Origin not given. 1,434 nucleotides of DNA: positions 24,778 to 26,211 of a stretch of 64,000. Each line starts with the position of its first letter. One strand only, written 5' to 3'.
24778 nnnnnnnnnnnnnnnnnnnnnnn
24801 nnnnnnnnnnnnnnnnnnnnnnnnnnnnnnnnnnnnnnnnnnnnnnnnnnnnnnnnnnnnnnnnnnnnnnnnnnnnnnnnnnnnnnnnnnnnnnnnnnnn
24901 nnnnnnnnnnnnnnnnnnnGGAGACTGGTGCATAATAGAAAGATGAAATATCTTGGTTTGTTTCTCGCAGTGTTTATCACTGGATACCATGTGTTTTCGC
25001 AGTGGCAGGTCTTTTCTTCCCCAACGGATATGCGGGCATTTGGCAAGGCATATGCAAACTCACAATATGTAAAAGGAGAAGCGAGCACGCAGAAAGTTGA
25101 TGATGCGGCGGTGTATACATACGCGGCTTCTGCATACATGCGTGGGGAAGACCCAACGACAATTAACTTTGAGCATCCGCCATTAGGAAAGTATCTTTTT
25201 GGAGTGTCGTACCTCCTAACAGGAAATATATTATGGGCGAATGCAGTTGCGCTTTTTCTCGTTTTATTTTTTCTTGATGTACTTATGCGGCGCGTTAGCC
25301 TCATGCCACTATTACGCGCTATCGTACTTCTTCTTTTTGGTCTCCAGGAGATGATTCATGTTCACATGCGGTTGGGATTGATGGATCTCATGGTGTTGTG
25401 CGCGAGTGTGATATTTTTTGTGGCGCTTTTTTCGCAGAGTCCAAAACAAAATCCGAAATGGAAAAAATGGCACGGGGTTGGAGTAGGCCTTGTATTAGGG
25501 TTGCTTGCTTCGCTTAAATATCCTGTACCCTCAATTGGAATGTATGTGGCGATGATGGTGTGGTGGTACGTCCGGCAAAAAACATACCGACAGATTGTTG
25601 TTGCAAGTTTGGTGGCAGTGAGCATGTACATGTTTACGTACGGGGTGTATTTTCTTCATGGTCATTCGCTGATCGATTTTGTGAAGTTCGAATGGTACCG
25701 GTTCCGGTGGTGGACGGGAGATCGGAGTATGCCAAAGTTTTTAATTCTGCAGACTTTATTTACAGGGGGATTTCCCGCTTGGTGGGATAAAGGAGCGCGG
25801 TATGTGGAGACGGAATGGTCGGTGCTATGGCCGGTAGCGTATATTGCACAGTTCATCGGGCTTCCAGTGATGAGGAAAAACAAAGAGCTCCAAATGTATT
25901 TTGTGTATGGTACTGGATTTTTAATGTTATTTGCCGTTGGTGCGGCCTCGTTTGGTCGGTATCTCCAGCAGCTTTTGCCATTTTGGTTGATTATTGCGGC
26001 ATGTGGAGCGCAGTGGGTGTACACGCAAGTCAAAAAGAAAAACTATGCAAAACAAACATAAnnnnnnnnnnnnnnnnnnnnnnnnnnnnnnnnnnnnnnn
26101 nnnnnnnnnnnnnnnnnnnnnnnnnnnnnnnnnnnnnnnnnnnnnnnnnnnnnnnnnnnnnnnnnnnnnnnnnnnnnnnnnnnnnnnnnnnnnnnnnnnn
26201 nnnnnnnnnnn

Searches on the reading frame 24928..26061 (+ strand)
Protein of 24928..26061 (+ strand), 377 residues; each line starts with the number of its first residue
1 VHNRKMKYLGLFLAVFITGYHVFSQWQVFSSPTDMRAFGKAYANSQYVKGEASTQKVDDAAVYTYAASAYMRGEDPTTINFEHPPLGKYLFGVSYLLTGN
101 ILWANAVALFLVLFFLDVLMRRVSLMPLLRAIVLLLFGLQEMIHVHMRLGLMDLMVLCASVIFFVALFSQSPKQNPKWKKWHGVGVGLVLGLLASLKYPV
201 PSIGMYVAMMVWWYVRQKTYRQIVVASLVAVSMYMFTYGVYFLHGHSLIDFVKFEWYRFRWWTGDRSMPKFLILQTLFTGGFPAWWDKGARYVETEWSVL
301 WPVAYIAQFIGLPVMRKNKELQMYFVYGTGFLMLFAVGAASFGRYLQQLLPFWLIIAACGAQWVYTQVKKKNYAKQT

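Call 4: search_protein_families(library=pfam, proteins=[window:24928-26061:+], max_evalue=0.01)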
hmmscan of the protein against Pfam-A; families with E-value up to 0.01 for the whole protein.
window:24928-26061:+ (377 aa): 0 families

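Call 16: search_protein_families(library=pfam, proteins=[window:24928-26061:+], max_evalue=5)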
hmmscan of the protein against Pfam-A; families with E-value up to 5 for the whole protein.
window:24928-26061:+ (377 aa): 1 family
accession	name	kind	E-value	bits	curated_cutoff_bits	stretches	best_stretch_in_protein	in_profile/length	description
PF09834.14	DUF2061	-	0.8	10.6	23.1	1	91-110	16-35/52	Predicted membrane protein (DUF2061)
